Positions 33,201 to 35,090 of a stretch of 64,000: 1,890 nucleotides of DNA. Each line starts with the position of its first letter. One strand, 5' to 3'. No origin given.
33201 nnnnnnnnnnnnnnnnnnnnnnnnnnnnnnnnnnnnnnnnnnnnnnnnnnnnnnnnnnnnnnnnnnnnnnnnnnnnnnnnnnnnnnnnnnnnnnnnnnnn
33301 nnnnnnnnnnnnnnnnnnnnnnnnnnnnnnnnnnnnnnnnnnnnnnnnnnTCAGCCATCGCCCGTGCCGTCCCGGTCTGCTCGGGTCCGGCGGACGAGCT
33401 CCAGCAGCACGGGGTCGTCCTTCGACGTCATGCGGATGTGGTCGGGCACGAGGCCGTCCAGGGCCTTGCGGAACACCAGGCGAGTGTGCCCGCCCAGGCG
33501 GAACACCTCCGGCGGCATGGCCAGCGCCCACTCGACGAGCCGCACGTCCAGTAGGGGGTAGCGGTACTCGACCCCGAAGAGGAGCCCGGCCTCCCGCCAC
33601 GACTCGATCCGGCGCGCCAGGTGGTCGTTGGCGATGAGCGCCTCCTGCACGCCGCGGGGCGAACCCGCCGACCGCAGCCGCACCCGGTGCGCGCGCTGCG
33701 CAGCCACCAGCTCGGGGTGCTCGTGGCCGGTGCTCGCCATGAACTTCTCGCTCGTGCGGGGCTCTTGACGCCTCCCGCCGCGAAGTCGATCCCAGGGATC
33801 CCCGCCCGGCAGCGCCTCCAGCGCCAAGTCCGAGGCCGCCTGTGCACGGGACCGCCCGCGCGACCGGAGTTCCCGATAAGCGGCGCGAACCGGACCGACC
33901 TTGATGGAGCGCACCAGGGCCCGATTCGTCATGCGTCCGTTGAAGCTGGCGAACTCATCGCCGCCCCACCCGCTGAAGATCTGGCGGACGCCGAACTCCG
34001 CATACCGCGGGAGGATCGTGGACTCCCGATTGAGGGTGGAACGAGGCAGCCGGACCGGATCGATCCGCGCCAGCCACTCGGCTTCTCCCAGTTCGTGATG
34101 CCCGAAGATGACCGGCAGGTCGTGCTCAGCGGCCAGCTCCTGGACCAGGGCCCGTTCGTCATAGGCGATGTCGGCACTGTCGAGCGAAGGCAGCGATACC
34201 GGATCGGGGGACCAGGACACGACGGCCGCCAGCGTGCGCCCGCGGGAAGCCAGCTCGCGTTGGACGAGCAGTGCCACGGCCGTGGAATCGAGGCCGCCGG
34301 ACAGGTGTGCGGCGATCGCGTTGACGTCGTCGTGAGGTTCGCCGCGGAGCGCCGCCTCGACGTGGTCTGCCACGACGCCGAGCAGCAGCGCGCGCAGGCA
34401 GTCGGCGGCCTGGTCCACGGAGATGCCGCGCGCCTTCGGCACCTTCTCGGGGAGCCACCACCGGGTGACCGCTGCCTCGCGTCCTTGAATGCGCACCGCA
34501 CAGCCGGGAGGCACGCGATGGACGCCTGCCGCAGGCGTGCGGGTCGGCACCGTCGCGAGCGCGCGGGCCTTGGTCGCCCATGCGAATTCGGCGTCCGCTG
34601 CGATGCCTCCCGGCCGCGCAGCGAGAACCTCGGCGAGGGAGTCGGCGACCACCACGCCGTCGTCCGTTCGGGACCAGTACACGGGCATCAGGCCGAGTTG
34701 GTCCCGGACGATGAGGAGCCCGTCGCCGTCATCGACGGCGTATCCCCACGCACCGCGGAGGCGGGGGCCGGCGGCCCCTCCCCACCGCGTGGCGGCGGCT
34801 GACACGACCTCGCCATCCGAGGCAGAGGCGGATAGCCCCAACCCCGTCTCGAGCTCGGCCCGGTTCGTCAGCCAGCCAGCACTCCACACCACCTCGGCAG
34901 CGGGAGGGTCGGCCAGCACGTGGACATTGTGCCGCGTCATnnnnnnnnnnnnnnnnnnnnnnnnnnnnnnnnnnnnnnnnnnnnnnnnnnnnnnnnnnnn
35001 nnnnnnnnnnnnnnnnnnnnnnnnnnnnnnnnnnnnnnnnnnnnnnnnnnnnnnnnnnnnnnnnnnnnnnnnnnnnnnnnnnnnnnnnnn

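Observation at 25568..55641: About 30 kb dispersed, multi-precursor lasso-type RiPP super-cluster with an exceptional tailoring complement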

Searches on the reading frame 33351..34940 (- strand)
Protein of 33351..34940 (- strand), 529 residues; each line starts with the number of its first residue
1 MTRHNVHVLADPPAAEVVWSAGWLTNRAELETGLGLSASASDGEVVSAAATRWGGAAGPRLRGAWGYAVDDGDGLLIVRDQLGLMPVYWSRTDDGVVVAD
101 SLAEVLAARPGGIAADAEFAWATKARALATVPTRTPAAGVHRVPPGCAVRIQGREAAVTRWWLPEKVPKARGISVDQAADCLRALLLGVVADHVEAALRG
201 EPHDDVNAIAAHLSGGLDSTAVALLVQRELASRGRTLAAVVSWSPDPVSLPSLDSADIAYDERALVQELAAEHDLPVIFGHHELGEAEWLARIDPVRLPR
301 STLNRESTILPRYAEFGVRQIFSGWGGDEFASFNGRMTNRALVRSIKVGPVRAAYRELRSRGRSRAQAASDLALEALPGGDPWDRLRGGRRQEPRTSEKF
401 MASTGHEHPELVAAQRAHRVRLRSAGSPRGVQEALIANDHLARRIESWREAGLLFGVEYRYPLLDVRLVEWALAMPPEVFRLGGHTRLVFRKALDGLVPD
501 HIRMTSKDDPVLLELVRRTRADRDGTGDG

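Call 5: search_protein_families(library=pfam, proteins=[window:33351-34940:-], max_evalue=0.01)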
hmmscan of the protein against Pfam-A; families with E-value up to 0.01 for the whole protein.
window:33351-34940:- (529 aa): 3 families
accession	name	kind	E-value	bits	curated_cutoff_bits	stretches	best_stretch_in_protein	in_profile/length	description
PF00733.27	Asn_synthase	-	4.3e-23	83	21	1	193-508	5-286/354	Asparagine synthase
PF13537.11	GATase_7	-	2e-09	38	25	1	19-103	27-119/123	Glutamine amidotransferase domain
PF13522.11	GATase_6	-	9.7e-08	32.5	27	1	27-99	54-128/130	Glutamine amidotransferase domain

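Call 13: search_protein_families(library=ncbifam, proteins=[window:33351-34940:-], max_evalue=0.01)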
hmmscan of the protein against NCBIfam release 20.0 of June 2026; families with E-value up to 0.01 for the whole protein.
window:33351-34940:- (529 aa): 6 families
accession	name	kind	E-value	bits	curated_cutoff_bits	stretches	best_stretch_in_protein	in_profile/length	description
TIGR01536.1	asn_synth_AEB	equivalog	8.9e-28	97.6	267.1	1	38-507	97-514/517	asparagine synthase (glutamine-hydrolyzing)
NF033535.1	lass_lactam_cya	exception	4.7e-27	94.8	525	2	23-331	77-376/668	lasso peptide isopeptide bond-forming cyclase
NF033561.1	macrolact_Ik_Al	subfamily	6.6e-20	71.2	300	1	38-503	56-485/561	albusnodin/ikarugamycin family macrolactam cyclase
TIGR03104.1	trio_amidotrans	equivalog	2.4e-19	69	570.1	2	27-227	85-282/589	N-acetylglutaminylglutamine amidotransferase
TIGR03108.1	eps_aminotran_1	hypoth_equivalog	1.8e-17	63.3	816.9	2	38-228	96-280/628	XrtA/PEP-CTERM system amidotransferase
NF006949.0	PRK09431.1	equivalog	2.6e-12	46.1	499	1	39-101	96-160/554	asparagine synthase B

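Call 15: find_encoding_contigs(protein=window:33351-34940:-, flank=10000, max_places=6)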
Protein window:33351-34940:- (529 aa): 2 contigs read that carry it; 2 places shown.
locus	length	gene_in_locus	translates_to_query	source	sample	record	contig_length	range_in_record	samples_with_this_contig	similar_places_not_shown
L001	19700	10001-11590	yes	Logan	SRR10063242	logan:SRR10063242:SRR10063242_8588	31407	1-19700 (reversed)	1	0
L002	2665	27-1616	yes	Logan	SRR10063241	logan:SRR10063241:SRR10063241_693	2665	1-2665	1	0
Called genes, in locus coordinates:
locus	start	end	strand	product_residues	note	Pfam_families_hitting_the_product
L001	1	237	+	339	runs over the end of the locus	-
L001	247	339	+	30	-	-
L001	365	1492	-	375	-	-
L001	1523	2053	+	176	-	PF13471:Transglut_core3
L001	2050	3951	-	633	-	PF00857:Isochorismatase, PF00171:Aldedh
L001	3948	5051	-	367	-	PF00180:Iso_dh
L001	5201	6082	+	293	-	PF10094:DUF2332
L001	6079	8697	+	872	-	PF00501:AMP-binding, PF13193:AMP-binding_C, PF00550:PP-binding (weak), PF00975:Thioesterase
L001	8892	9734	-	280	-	PF07475:Hpr_kinase_C (weak)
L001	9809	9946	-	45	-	-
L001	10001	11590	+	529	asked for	PF13537:GATase_7, PF13522:GATase_6 (weak), PF00733:Asn_synthase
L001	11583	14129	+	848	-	PF00501:AMP-binding, PF13193:AMP-binding_C, PF00550:PP-binding, PF00975:Thioesterase, PF12697:Abhydrolase_6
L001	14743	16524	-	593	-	PF00685:Sulfotransfer_1, PF27840:ScmC (weak)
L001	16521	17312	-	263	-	-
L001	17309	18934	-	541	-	PF00664:ABC_membrane (weak), PF00005:ABC_tran, PF02463:SMC_N (weak)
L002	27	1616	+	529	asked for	PF13537:GATase_7, PF13522:GATase_6 (weak), PF00733:Asn_synthase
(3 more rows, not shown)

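Call 16: find_homologous_proteins(query=window:33351-34940:-, max_evalue=1e-10)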
Query window:33351-34940:- (529 aa): 203 proteins with E <= 1e-10 among 8000 candidates; the best 120 are listed.
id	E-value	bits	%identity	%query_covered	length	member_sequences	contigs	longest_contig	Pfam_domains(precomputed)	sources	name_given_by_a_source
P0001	0.0e+0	1097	94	100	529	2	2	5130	PF00733.28,PF13522.12,PF13537.12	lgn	-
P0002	2.2e-152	527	54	98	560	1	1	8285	PF00733.28,PF13522.12,PF13537.12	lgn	-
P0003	1.8e-147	510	53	96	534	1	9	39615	PF12481.14,PF00733.28,PF13522.12,PF13537.12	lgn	-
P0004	3.7e-125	437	48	96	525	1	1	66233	PF00733.28,PF13522.12,PF13537.12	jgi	jgi:asparagine synthase (glutamine-hydrolysing)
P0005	2.2e-120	421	47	98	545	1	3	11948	PF00733.28,PF13537.12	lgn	-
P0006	2.8e-118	414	46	96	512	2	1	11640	PF00733.28,PF13537.12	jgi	-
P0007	1.5e-117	412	47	99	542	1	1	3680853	PF00733.28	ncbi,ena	-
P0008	2.2e-117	411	45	94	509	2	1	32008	PF00733.28,PF13522.12,PF13537.12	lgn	-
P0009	6.0e-113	396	44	97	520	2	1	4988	PF00733.28,PF13537.12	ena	-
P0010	1.2e-111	392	44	96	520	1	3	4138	PF00733.28,PF13537.12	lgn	-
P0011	5.9e-106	373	42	94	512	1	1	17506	PF00733.28,PF13522.12,PF13537.12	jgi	jgi:asparagine synthase (glutamine-hydrolysing)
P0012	1.3e-80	290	45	71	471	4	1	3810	PF00733.28,PF13522.12,PF13537.12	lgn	-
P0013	9.1e-78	280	48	59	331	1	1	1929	PF00733.28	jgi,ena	jgi:asparagine synthase (glutamine-hydrolysing)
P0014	2.9e-69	252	45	60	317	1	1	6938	PF00733.28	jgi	-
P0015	7.8e-58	215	36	95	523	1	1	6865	PF00733.28,PF13522.12,PF13537.12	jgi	jgi:asparagine synthase (glutamine-hydrolysing)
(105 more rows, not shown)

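Call 17: find_encoding_contigs(protein=P0007, flank=10000, max_places=2)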
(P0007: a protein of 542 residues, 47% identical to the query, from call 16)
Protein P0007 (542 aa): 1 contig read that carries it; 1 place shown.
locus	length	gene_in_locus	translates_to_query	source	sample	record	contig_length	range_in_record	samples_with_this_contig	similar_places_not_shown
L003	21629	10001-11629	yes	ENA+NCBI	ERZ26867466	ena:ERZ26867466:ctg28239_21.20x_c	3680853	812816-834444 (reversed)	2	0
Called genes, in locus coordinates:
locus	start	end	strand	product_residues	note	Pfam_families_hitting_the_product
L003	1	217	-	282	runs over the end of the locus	-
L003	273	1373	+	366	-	PF00150:Cellulase (weak), PF01229:Glyco_hydro_39 (weak)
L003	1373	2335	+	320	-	PF00413:Peptidase_M10 (weak)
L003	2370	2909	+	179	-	PF13471:Transglut_core3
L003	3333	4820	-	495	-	-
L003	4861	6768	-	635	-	PF00857:Isochorismatase, PF00171:Aldedh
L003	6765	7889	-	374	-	PF00180:Iso_dh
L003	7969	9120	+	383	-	PF14907:NTP_transf_5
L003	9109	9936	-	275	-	PF27840:ScmC (weak), PF07475:Hpr_kinase_C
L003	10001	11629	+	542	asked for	PF00733:Asn_synthase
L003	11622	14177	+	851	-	PF00501:AMP-binding, PF00550:PP-binding (weak), PF00561:Abhydrolase_1, PF00975:Thioesterase, PF12697:Abhydrolase_6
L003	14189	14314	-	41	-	-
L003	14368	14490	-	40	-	-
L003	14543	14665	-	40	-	-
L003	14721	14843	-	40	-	-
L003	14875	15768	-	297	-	PF27840:ScmC, PF07475:Hpr_kinase_C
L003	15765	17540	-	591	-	PF00664:ABC_membrane, PF00005:ABC_tran, PF02463:SMC_N (faint)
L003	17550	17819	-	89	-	PF05402:PqqD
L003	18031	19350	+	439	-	PF06689:zf-C4_ClpX, PF05496:RuvB_N (faint), PF00004:AAA, PF07724:AAA_2, PF07728:AAA_5 (weak), PF10431:ClpB_D2-small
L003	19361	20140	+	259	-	-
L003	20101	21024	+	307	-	PF00685:Sulfotransfer_1, PF13469:Sulfotransfer_3 (weak)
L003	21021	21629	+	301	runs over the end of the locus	-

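Call 18: find_encoding_contigs(protein=P0004, flank=10000, max_places=2)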
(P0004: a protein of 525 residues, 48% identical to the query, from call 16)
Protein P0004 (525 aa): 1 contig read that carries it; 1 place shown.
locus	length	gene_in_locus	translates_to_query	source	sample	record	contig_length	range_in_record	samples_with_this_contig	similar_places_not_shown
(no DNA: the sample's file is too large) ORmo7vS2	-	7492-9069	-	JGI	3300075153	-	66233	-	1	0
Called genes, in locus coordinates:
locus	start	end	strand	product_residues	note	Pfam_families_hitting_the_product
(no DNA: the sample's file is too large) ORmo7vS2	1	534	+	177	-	?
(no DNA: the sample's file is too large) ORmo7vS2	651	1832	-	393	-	PF05977:MFS_3, PF07690:MFS_1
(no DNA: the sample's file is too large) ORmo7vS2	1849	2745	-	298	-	PF04072:LCM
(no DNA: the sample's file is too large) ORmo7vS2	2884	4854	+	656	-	-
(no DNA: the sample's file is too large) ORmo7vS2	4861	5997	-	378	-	-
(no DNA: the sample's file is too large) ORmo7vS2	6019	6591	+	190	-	PF13471:Transglut_core3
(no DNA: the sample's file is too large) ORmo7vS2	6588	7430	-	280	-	PF07475:Hpr_kinase_C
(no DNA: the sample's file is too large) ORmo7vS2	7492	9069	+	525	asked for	PF13537:GATase_7, PF13522:GATase_6, PF00733:Asn_synthase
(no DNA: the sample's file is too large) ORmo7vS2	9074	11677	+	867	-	PF00501:AMP-binding, PF13193:AMP-binding_C, PF00550:PP-binding, PF00975:Thioesterase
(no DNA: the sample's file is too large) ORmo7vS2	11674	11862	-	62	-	-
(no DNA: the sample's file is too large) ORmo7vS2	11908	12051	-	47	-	-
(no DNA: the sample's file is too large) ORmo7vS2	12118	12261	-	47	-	-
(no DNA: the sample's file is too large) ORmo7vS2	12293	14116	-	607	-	PF00685:Sulfotransfer_1, PF07475:Hpr_kinase_C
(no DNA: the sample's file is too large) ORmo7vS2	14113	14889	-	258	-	-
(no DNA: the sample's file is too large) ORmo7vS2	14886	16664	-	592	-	PF00005:ABC_tran, PF02463:SMC_N (faint), PF13555:AAA_29 (faint)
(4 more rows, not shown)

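Call 19: find_encoding_contigs(protein=P0003, flank=10000, max_places=2)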
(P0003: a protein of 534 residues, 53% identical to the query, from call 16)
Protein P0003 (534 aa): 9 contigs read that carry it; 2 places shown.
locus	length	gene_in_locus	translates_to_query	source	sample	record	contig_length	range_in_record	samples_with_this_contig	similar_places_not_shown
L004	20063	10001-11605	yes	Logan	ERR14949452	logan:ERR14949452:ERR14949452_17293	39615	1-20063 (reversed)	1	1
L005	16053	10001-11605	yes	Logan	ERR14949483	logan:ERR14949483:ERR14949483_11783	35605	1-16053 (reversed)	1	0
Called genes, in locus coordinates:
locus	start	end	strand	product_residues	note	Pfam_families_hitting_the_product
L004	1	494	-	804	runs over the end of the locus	PF00501:AMP-binding, PF00550:PP-binding, PF00561:Abhydrolase_1 (faint), PF00975:Thioesterase, PF12697:Abhydrolase_6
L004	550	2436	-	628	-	PF00857:Isochorismatase, PF00171:Aldedh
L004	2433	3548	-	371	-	PF00180:Iso_dh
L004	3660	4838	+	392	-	PF14907:NTP_transf_5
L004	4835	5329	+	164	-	-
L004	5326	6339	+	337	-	PF10094:DUF2332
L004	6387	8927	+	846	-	PF00501:AMP-binding, PF13193:AMP-binding_C, PF00550:PP-binding, PF00975:Thioesterase (weak)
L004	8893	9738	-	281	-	PF07475:Hpr_kinase_C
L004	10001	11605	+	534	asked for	PF13537:GATase_7, PF13522:GATase_6, PF12481:DUF3700 (weak), PF00733:Asn_synthase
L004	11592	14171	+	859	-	PF00501:AMP-binding, PF00550:PP-binding, PF00975:Thioesterase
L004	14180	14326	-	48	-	-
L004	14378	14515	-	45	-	-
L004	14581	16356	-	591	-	PF00685:Sulfotransfer_1, PF13469:Sulfotransfer_3 (weak), PF07475:Hpr_kinase_C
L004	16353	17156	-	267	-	-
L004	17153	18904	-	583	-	PF00664:ABC_membrane, PF00005:ABC_tran, PF02463:SMC_N (faint)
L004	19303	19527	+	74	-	-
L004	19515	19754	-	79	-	PF05402:PqqD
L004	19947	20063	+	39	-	PF06689:zf-C4_ClpX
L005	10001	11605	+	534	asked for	PF13537:GATase_7, PF13522:GATase_6, PF12481:DUF3700 (weak), PF00733:Asn_synthase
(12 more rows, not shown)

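Call 33: find_related_loci(query=A1, collection=genome_contigs, flank=10000)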
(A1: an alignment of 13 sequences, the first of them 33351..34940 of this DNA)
Query A1 (529 aa) in genome_contigs; peptide patterns used: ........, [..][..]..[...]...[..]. (x = any residue, [..] = any of these).
306 stretches matched a pattern; 268 encode a relative of the query (tblastn E <= 1e-3); the best 80 are kept; 79 distinct loci.
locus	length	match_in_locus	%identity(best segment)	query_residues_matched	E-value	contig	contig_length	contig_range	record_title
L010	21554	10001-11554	47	3-523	2e-118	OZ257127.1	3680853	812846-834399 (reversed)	MAG: Actinomycetes bacterium isolate a9ccef48-db57-4dbf-8a87-581e90263f54 genome assembly, chromosome: 1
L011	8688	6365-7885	32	29-524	2e-49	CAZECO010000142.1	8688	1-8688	MAG TPA_asm: uncultured Actinomycetes bacterium isolate SRP344714_co2_301 genome assembly, contig: NODE_21484_length_868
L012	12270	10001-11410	26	11-511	2e-47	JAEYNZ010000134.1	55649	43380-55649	MAG: Bacteroidetes bacterium isolate OH_CBB_133 k127_804620, whole genome shotgun sequence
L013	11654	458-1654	34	61-487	8e-46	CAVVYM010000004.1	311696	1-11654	MAG: uncultured Actinomycetes bacterium isolate MFD03804.bin.1.32 genome assembly, contig: contig_19291, whole genome sh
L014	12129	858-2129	31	63-503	5e-45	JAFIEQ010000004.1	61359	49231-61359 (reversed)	MAG: Nitriliruptoraceae bacterium isolate BM_Day6_Bin.7 NODE_222_length_61359_cov_11.020064, whole genome shotgun sequen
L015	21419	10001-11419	25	8-512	4e-44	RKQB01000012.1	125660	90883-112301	Cyclobacteriaceae bacterium YHN15 YHN15_scaffold12, whole genome shotgun sequence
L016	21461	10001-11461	29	24-522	1e-45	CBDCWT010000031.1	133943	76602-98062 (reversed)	MAG: Pirellulaceae bacterium isolate 484d33e6-743c-4544-9e23-d9dd82aab886 genome assembly, contig: contig_31, whole geno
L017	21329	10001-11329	27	42-502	9e-44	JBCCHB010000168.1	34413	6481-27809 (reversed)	MAG: Chloroflexota bacterium isolate P01_B01_bin.57 k141_2250061_length_34413_cov_32.7389, whole genome shotgun sequence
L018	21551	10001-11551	29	14-510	2e-43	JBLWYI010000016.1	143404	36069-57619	MAG: Verrucomicrobiales bacterium isolate EA27-02 A27.014.metabat.1RE.5K@16, whole genome shotgun sequence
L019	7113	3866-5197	33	63-507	6e-43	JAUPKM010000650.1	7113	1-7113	MAG: Actinomycetota bacterium isolate erpe_2018_pw_0hr_WHONDRS-PP48-000085_B_bin.27 scaffold_2285898, whole genome shotg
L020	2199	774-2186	28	24-503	2e-43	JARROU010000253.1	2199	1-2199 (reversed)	MAG: Campylobacterales bacterium isolate Spart_158_MAG scaffold_45087, whole genome shotgun sequence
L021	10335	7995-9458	29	24-512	5e-42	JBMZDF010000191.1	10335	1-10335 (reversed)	MAG: Candidatus Promineifilaceae bacterium isolate ME_XS_2203_1_bin_44 ME_XS_2203_1_bin_44_196, whole genome shotgun seq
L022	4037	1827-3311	27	24-519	2e-41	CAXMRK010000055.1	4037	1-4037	MAG: uncultured Acidimicrobiia bacterium isolate 10C-St20-MC-01_bin.4.orig genome assembly, contig: k141_2715997, whole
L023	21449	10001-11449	30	24-514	2e-41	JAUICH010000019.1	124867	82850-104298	MAG: Verrucomicrobiia bacterium isolate 7_bin.19 NODE_304_length_124867_cov_2.008923, whole genome shotgun sequence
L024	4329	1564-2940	28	24-510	5e-40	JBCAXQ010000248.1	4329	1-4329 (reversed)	MAG: Pseudomonadota bacterium isolate J06555_8 NODE_248_length_4329_cov_3.516463, whole genome shotgun sequence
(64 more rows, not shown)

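Call 87: list_cluster_members(proteins=[P0146, window:33351-34940:-, window:49684-52095:-])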
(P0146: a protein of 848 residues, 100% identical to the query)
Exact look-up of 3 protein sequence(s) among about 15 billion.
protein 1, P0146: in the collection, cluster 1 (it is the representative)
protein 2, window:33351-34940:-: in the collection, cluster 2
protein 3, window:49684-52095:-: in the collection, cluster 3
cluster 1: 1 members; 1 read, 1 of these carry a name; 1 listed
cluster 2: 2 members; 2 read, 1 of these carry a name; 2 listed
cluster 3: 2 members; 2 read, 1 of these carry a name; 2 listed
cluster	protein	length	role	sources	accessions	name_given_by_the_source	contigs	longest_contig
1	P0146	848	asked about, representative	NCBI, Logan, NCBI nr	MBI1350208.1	MAG: alpha/beta fold hydrolase [Actinomycetales bacterium] | alpha/beta fold hydrolase [Actinomycetales bacterium]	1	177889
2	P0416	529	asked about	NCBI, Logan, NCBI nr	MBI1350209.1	MAG: hypothetical protein GC156_03740 [Actinomycetales bacterium] | hypothetical protein [Actinomycetales bacterium]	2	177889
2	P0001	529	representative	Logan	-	-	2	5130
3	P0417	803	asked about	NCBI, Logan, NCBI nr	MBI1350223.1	MAG: glycosyltransferase [Actinomycetales bacterium] | glycosyltransferase [Actinomycetales bacterium]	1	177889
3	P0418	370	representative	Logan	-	-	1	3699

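Call 89: find_encoding_contigs(protein=P0008, flank=10000, max_places=1)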
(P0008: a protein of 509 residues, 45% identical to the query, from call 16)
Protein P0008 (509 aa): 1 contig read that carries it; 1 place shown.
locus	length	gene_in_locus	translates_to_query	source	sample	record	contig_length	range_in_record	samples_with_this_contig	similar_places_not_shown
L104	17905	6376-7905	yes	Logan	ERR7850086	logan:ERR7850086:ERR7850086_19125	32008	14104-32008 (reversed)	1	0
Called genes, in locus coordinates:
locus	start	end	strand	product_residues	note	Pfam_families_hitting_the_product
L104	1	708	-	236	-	?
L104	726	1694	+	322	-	PF02668:TauD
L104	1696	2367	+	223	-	PF00440:TetR_N, PF02909:TetR_C_1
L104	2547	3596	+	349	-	PF00180:Iso_dh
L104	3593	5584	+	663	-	PF00857:Isochorismatase, PF00171:Aldedh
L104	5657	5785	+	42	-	-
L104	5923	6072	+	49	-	-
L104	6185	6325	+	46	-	-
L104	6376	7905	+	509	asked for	PF13522:GATase_6 (weak), PF13537:GATase_7, PF00733:Asn_synthase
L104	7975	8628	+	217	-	PF01323:DSBA (weak)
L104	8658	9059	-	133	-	PF03334:PhaG_MnhG_YufB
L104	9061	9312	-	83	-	PF04066:MrpF_PhaF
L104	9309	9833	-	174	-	PF01899:MNHE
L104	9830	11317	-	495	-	PF00361:Proton_antipo_M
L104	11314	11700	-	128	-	PF00420:Oxidored_q2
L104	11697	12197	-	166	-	PF04039:MnhB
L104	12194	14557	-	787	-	PF00662:Proton_antipo_N (weak), PF00361:Proton_antipo_M, PF13244:MbhD, PF20501:MbhE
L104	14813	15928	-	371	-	PF02353:CMAS, PF13489:Methyltransf_23, PF08241:Methyltransf_11, PF08242:Methyltransf_12, PF13649:Methyltransf_25, PF13847:Methyltransf_31 (weak)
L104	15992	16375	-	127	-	PF00581:Rhodanese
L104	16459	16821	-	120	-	PF09313:TehB-like, PF07883:Cupin_2 (weak)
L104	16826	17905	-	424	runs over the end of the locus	PF00083:Sugar_tr (weak), PF07690:MFS_1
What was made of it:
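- In L104 the cyclase is not followed by an A-PCP-TE (call 89). In L104, IsoDH and IsoALDH sit directly upstream of the precursors and cyclase (call 89).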
